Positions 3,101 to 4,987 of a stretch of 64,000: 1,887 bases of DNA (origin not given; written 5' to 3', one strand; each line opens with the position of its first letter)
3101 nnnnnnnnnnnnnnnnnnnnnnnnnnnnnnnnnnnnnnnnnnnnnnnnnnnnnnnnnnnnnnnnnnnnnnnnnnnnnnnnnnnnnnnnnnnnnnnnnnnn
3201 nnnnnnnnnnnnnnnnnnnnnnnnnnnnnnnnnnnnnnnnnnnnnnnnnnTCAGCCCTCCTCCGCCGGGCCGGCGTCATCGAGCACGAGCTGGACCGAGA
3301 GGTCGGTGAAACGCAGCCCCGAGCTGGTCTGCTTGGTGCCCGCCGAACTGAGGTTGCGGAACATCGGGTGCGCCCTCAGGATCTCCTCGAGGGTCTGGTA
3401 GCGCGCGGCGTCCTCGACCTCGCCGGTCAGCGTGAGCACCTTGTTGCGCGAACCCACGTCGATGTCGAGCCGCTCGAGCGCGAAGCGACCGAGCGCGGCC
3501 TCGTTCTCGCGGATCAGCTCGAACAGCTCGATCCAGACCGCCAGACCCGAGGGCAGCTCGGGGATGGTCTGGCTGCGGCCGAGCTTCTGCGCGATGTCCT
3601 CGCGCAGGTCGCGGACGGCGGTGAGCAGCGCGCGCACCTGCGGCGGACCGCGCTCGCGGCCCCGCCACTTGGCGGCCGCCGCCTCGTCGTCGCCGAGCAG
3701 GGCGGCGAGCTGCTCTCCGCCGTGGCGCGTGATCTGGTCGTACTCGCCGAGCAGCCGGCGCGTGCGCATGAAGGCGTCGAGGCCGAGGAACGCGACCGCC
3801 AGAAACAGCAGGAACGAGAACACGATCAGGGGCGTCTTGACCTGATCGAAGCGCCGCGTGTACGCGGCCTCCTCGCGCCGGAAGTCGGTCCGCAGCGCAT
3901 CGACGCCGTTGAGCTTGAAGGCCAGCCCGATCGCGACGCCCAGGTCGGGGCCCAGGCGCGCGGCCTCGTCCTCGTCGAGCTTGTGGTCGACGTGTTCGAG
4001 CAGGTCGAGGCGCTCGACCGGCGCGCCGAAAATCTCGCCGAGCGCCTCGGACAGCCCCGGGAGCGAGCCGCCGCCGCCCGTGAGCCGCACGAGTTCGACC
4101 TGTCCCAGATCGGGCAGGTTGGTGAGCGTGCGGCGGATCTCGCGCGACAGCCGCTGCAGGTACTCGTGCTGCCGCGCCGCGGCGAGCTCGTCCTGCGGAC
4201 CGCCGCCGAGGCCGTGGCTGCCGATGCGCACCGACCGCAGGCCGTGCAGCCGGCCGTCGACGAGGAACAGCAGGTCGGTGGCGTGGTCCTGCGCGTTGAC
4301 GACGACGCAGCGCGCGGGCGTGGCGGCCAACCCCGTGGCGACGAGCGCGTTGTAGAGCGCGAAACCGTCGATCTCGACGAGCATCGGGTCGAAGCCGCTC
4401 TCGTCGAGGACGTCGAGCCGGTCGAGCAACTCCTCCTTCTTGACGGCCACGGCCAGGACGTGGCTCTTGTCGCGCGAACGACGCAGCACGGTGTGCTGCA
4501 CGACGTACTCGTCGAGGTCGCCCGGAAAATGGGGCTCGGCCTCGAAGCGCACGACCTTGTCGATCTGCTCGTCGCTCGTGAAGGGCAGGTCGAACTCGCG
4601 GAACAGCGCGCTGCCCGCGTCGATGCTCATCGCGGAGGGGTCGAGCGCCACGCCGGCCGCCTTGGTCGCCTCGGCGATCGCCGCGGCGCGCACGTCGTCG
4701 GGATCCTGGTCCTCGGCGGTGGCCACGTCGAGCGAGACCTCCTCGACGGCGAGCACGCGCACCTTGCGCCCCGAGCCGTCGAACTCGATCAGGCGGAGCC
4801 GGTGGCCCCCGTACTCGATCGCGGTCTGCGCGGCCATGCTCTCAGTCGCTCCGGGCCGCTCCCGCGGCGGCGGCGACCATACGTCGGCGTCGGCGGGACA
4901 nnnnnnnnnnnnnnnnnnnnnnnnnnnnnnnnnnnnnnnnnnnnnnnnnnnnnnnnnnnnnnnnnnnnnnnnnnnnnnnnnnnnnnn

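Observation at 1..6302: Orphan PilM-PilN fusion plus PilO-like pair embedded between an ECF sigma / anti-sigma / CnrX-like module and a complex sensor kinase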

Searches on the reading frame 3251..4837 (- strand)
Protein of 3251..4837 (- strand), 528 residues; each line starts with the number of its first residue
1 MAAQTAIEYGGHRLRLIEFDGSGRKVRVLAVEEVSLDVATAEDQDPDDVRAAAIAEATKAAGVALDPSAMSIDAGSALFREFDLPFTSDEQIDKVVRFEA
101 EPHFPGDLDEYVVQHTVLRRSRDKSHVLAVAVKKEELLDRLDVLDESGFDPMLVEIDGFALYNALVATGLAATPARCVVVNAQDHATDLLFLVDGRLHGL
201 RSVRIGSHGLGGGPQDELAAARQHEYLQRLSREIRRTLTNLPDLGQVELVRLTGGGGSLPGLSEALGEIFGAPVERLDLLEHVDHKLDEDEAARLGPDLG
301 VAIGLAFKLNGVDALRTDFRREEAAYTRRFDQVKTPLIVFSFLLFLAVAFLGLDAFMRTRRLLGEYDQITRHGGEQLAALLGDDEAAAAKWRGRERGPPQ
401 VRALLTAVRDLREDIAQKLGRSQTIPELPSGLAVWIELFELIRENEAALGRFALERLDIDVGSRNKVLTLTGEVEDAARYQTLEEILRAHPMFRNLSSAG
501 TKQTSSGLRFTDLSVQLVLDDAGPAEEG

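Call 7: search_protein_families(library=pfam, proteins=[window:3251-4837:-], max_evalue=1)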
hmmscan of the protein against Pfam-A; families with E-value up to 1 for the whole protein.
window:3251-4837:- (528 aa): 4 families
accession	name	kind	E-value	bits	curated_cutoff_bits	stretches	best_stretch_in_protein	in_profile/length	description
PF11104.14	PilM_2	-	2.4e-17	63.4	27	2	9-166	4-169/340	Type IV pilus assembly protein PilM;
PF05134.19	T2SSL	-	3.6e-05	23.7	25.5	1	72-161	53-138/231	Type II secretion system (T2SS), protein L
PF07439.16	DUF1515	-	0.18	12.3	22.2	0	117-147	23-55/113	Protein of unknown function (DUF1515)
PF21937.1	Yop-YscD_ppl_2nd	-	0.18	12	27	1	440-489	3-52/67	YscD/CdsD-like Bon-like domain 2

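Call 8: search_protein_families(library=ncbifam, proteins=[window:3251-4837:-], max_evalue=1)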
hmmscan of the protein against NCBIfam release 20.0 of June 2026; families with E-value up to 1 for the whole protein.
window:3251-4837:- (528 aa): 3 families
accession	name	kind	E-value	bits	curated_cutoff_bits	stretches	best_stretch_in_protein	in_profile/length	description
NF045709.1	Amuc_1101_fam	equivalog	2.1e-25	89.6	650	2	6-206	9-208/608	Amuc_1101 family PilM-like pilus complex protein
TIGR01175.1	pilM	subfamily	2.6e-19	69.4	133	1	5-307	6-345/348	type IV pilus assembly protein PilM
TIGR01709.2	typeII_sec_gspL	equivalog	3.7e-05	23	65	1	43-357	28-268/392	type II secretion system protein GspL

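Call 11: find_homologous_proteins(query=window:3251-4837:-, max_evalue=0.001)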
Query window:3251-4837:- (528 aa): 76 proteins with E <= 0.001 among 8000 candidates.
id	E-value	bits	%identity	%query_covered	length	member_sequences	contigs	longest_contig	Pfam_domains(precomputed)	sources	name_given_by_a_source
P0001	0.0e+0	1140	100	100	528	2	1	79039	PF11104.15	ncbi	-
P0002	8.4e-196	670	61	98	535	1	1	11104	PF11104.15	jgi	jgi:Tfp pilus assembly PilM family ATPase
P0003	7.4e-194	664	61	98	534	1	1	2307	PF11104.15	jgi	jgi:Tfp pilus assembly PilM family ATPase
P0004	8.7e-190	650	61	98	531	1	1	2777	PF11104.15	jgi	-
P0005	3.5e-188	645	59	100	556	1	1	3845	PF11104.15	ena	-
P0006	8.1e-187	640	58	98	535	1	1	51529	PF11104.15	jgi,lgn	jgi:Tfp pilus assembly PilM family ATPase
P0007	8.6e-186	637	61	98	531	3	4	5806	PF11104.15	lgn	-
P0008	1.1e-184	633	57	98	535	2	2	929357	PF11104.15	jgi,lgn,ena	jgi:Tfp pilus assembly PilM family ATPase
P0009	3.2e-184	632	58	100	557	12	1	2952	PF11104.15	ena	-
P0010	2.1e-183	629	56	98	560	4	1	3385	PF05134.20,PF11104.15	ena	-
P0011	5.0e-183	628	58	98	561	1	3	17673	PF11104.15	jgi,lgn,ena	-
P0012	6.4e-183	627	58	98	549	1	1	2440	PF11104.15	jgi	jgi:Tfp pilus assembly PilM family ATPase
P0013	2.7e-182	625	57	98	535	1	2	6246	PF11104.15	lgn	-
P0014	9.0e-182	624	58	98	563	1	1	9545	PF11104.15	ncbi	-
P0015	7.2e-181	621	56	100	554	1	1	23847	PF11104.15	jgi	jgi:Tfp pilus assembly PilM family ATPase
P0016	8.2e-181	621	56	98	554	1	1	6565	PF05134.20,PF11104.15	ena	-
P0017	1.9e-180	619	57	100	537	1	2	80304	PF11104.15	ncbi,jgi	ncbi:MAG: type IV pilus biogenesis protein PilM [Planctomycetota bacterium]|jgi:Tfp pilus assembly P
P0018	2.7e-180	619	56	99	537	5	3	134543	PF11104.15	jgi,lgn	jgi:Tfp pilus assembly PilM family ATPase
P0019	1.1e-179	617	56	99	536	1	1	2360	PF11104.15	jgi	-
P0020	2.4e-179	616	55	98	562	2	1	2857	PF11104.15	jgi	-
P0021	4.8e-179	615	56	99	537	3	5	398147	PF11104.15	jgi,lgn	jgi:Tfp pilus assembly PilM family ATPase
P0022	1.1e-178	614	60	100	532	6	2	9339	PF11104.15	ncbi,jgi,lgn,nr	ncbi:MAG: hypothetical protein FJ296_00975 [Planctomycetes bacterium]|nr:hypothetical protein [Planc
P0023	1.1e-178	613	55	99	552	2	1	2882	PF11104.15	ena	-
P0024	2.4e-178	612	57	100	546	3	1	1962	PF11104.15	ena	-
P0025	1.2e-177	610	54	99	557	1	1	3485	PF11104.15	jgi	jgi:Tfp pilus assembly PilM family ATPase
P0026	1.4e-177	610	54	98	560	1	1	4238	PF11104.15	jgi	-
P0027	7.6e-177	607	54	99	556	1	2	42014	PF11104.15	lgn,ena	-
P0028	1.5e-176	606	59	100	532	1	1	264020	PF11104.15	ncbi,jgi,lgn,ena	-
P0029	2.7e-176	606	53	100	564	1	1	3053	PF05134.20,PF11104.15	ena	-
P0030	1.8e-175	603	53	100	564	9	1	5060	PF11104.15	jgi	jgi:Tfp pilus assembly PilM family ATPase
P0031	9.1e-175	601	55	100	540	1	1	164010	PF11104.15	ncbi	ncbi:MAG: pilus assembly protein PilM [Planctomycetota bacterium]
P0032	1.1e-174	600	54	100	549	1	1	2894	PF11104.15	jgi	-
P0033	4.8e-174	598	56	99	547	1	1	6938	PF11104.15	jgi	jgi:Tfp pilus assembly PilM family ATPase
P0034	6.6e-174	598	55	98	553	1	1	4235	PF11104.15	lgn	-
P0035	7.2e-174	598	54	98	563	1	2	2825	PF11104.15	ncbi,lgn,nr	ncbi:MAG TPA: pilus assembly protein PilM [Planctomycetota bacterium]|nr:pilus assembly protein PilM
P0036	2.4e-171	589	55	98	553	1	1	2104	PF11104.15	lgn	-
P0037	4.6e-171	588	52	98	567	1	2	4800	PF11104.15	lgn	-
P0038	3.9e-168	579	56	98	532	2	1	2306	PF11104.15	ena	-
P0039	8.1e-165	568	52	98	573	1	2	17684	PF11104.15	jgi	jgi:Tfp pilus assembly PilM family ATPase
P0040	2.1e-164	566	56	93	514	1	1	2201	PF11104.15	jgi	-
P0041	2.1e-164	566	51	100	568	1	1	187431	PF11104.15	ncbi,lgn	-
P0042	2.4e-164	566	55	98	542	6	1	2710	PF05134.20,PF11104.15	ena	-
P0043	4.3e-163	562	52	99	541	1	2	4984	PF11104.15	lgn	-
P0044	1.8e-162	560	51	100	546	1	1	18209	PF05134.20,PF11104.15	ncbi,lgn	-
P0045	3.3e-162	559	52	98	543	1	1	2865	PF11104.15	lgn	-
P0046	3.4e-162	559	53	99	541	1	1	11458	PF05134.20,PF11104.15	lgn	-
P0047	2.7e-161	556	51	98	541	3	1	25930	PF11104.15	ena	-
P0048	3.2e-160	553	52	98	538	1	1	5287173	PF11104.15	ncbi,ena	-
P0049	7.0e-159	548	51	98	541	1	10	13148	PF11104.15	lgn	-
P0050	7.7e-158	545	51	98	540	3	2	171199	PF05134.20,PF11104.15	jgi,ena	jgi:Tfp pilus assembly PilM family ATPase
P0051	7.7e-158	545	52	98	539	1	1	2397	PF11104.15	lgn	-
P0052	2.7e-157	543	50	99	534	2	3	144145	PF11104.15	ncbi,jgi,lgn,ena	-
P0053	3.7e-157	542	50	98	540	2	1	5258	PF11104.15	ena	-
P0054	2.0e-156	540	51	99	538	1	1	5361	PF11104.15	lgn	-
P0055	2.6e-156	540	50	99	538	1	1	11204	PF05134.20,PF11104.15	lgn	-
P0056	8.0e-156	538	50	98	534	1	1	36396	PF11104.15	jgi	jgi:Tfp pilus assembly PilM family ATPase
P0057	1.2e-155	538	51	98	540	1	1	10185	PF11104.15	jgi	jgi:Tfp pilus assembly PilM family ATPase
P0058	1.9e-155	537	48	100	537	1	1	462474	PF05134.20,PF11104.15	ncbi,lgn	-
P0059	3.3e-155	536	51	96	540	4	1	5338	PF11104.15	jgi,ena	-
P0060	1.6e-154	534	50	98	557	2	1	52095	PF11104.15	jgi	-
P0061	1.7e-150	521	50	97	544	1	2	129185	PF05134.20,PF11104.15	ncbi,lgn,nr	ncbi:MAG: pilus assembly protein PilM [Planctomycetes bacterium]|nr:pilus assembly protein PilM [Pla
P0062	2.6e-150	520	50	98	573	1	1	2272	PF11104.15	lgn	-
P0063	7.8e-150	518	46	55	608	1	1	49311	PF11104.15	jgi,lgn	-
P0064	7.6e-147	508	50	98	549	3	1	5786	PF05134.20,PF11104.15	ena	-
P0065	3.1e-146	506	50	97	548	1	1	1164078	PF11104.15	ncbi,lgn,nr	ncbi:MAG: hypothetical protein DHS20C15_18520 [Planctomycetota bacterium]|nr:MAG: hypothetical prote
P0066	4.4e-146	506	48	100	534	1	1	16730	PF11104.15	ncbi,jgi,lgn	ncbi:MAG: Tfp pilus assembly PilM family ATPase [Pseudohongiellaceae bacterium]|jgi:Tfp pilus assemb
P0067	7.3e-146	505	48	98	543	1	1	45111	PF05134.20,PF11104.15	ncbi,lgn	-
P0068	8.6e-146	505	49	98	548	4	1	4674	PF05134.20,PF11104.15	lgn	-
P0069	1.1e-142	495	46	100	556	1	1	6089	PF05134.20,PF11104.15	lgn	-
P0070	4.7e-140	486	48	98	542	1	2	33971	PF11104.15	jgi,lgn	-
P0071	1.9e-135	471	46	99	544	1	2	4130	PF11104.15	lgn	-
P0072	1.5e-106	376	56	60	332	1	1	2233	PF11104.15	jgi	jgi:Tfp pilus assembly PilM family ATPase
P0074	6.4e-9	54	26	49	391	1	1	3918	PF14450.13,PF11104.15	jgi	jgi:type IV pilus assembly protein PilM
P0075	1.7e-8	52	25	99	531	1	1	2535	PF05134.20,PF05137.19,PF11104.15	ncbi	-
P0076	3.3e-4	38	25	39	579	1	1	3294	PF14450.13,PF11104.15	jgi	-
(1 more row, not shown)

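Call 13: find_encoding_contigs(protein=P0001, flank=10000, max_places=4)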
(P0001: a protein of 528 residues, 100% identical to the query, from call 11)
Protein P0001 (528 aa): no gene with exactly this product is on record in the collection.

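Call 14: find_encoding_contigs(protein=P0048, flank=10000, max_places=3)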
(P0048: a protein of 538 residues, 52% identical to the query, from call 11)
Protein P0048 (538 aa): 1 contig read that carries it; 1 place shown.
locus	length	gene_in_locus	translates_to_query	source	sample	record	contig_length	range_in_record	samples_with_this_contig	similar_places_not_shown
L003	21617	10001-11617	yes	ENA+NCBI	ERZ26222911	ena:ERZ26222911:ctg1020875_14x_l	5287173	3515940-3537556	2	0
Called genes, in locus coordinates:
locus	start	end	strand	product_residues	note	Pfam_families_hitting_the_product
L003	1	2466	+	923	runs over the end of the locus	-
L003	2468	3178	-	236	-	PF13490:zf-HC2 (faint)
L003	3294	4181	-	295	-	-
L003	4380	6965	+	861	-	PF00521:DNA_topoisoIV, PF03989:DNA_gyraseA_C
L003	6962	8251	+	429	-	PF00926:DHBP_synthase, PF00925:GTP_cyclohydro2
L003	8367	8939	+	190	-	PF07638:Sigma70_ECF (faint), PF04542:Sigma70_r2, PF08281:Sigma70_r4_2, PF04545:Sigma70_r4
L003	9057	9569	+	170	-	-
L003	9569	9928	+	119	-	-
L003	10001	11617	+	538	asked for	PF11104:PilM_2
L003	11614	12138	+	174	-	-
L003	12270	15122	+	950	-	PF00989:PAS (faint), PF08448:PAS_4 (weak), PF02518:HATPase_c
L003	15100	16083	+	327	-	PF00072:Response_reg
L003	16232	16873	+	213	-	PF00072:Response_reg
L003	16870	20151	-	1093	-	PF25596:CPSase_L_D1, PF02786:CPSase_L_D2, PF02787:CPSase_L_D3, PF25596:CPSase_L_D1, PF02786:CPSase_L_D2, PF02222:ATP-grasp, PF07478:Dala_Dala_lig_C, PF02142:MGS, +5 more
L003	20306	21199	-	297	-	PF01256:Carb_kinase, PF02110:HK (weak)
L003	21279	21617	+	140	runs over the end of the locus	PF02577:BFN_dom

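Call 18: find_related_loci(query=A1, collection=genome_contigs, flank=10000)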
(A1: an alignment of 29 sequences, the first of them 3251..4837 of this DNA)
Query A1 (528 aa) in genome_contigs; peptide patterns used: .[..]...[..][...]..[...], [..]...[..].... (x = any residue, [..] = any of these).
66 stretches matched a pattern; 41 encode a relative of the query (tblastn E <= 1e-3); 41 distinct loci.
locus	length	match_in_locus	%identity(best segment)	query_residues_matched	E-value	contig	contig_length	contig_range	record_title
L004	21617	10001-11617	55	1-527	0e+0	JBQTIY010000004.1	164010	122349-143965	MAG: Planctomycetota bacterium isolate SAW251 c_000000278282, whole genome shotgun sequence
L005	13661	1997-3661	57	1-526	0e+0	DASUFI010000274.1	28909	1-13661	MAG TPA_asm: Planctomycetota bacterium isolate SMAG_U1375 k141_381211, whole genome shotgun sequence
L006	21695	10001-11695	51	1-526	4e-168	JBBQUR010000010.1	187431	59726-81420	MAG: Planctomycetota bacterium isolate Co_metawrap_1940 Cmw_1940_k141_21247534_length_187431_cov_30.0000, whole genome s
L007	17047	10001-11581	50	1-521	4e-165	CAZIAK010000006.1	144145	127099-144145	MAG TPA_asm: uncultured Phycisphaerales bacterium isolate binchicken_co46_894 genome assembly, contig: NODE_133_length_1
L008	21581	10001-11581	52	1-520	9e-162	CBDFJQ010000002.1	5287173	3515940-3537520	MAG: Planctomycetota bacterium isolate 32b94f43-3cea-4181-b983-06f062260e69 genome assembly, contig: contig_2, whole gen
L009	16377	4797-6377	54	1-520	3e-159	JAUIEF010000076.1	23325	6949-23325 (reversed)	MAG: bacterium isolate 8_bin.22 NODE_2255_length_23325_cov_1.406845, whole genome shotgun sequence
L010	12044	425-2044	51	3-528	4e-158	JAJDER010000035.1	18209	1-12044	MAG: Planctomycetota bacterium isolate OFTM9 OFTM9_34, whole genome shotgun sequence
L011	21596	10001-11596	52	1-522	1e-157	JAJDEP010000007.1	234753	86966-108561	MAG: Planctomycetota bacterium isolate OFTM347 OFTM347_6, whole genome shotgun sequence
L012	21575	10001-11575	50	1-514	7e-156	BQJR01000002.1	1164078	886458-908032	MAG: Planctomycetota bacterium DHS20C15 DNA, sequence02, whole genome shotgun sequence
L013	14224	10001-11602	48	1-528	3e-155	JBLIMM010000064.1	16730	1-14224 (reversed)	MAG: Pseudohongiellaceae bacterium isolate 3300053785_87 Ga0535658_0008473, whole genome shotgun sequence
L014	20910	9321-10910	50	1-517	7e-155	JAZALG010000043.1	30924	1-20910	MAG: Planctomycetota bacterium isolate XB_MAG91 DB_MAG91_0043, whole genome shotgun sequence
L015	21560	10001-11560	50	1-513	1e-152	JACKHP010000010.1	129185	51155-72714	MAG: Planctomycetota bacterium isolate HK-STAS-PLAN-21 HK-STAS-PLAN-21_10, whole genome shotgun sequence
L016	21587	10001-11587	48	3-517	1e-148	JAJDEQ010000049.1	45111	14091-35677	MAG: Planctomycetota bacterium isolate OFTM49 OFTM49_48, whole genome shotgun sequence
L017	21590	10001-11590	48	1-528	3e-149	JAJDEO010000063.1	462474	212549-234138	MAG: Planctomycetota bacterium isolate OFTM221 OFTM221_62, whole genome shotgun sequence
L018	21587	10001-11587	51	1-520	1e-160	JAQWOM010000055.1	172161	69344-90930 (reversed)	MAG: Planctomycetota bacterium isolate cluster2_bin.203 k141_754924, whole genome shotgun sequence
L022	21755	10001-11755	29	1-520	3e-46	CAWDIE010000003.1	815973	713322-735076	MAG: uncultured Planctomycetota bacterium isolate MFD03804.bin.2.101 genome assembly, contig: contig_18307, whole genome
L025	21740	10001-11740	26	1-507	1e-43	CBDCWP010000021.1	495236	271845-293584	MAG: Planctomycetota bacterium isolate f54e8648-cd6d-4ae6-93f0-4e864496be0d genome assembly, contig: contig_21, whole ge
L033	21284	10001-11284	28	1-350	1e-37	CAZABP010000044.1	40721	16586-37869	MAG TPA_asm: uncultured candidatus Brocadiaceae bacterium isolate SRP239054_co1_77 genome assembly, contig: NODE_577_len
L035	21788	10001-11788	25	1-507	8e-35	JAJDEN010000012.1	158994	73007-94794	MAG: Planctomycetota bacterium isolate OFTM394 OFTM394_11, whole genome shotgun sequence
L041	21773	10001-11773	27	1-521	5e-32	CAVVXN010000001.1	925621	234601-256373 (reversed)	MAG: uncultured Planctomycetota bacterium isolate MFD05442.bin.2.37 genome assembly, contig: contig_13536, whole genome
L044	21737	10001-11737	28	1-519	2e-38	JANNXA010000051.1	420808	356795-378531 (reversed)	MAG: Planctomycetota bacterium isolate VAR_34_metabat_283 VAR_34_k141_327743, whole genome shotgun sequence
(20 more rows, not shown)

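Call 28: predict_structure(alignment_id=A1)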
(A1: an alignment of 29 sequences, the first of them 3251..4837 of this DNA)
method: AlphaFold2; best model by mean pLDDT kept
length: 528 residues; sequences in the alignment: 29
mean_pLDDT: 86.9   pTM: 0.64
mean pLDDT of the five models: 86.9, 86.7, 85.7, 85.0, 84.7
residues with pLDDT >= 90: 280; 70-90: 210; 50-70: 26; < 50: 12
segments of 3 or more residues with pLDDT < 50: 421-425, 522-528
pLDDT, mean of each block of 10 residues (from residue 1): 90 93 88 90 89 93 92 90 93 91 90 92 93 91 93 93 95 93 93 94 87 69 90 91 88 90 94 95 93 91 95 86 62 78 93 86 84 84 85 83 82 70 55 82 89 89 86 92 91 86 90 86 41
secondary structure, 60 per line:
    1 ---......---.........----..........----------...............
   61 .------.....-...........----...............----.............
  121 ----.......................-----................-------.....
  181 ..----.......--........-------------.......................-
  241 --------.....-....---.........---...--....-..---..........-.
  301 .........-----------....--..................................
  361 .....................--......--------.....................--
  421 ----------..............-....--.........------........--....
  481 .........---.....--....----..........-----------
elements in order: E4-9 E13-21 E26-35 H46-61 E68-72 E77-84 H89-103 E111-120 E125-133 H134-147 E153-156 H157-168 E176-182 E187-193 E196-203 H217-239 E249-253 H255-258 H262-270 E274-276 H279-282 H289-298 H300-309 H321-324 H327-381 H384-389 H398-418 H431-444 H446-449 E452-460 E467-474 H477-489 E493-497 E500-503 E508-517
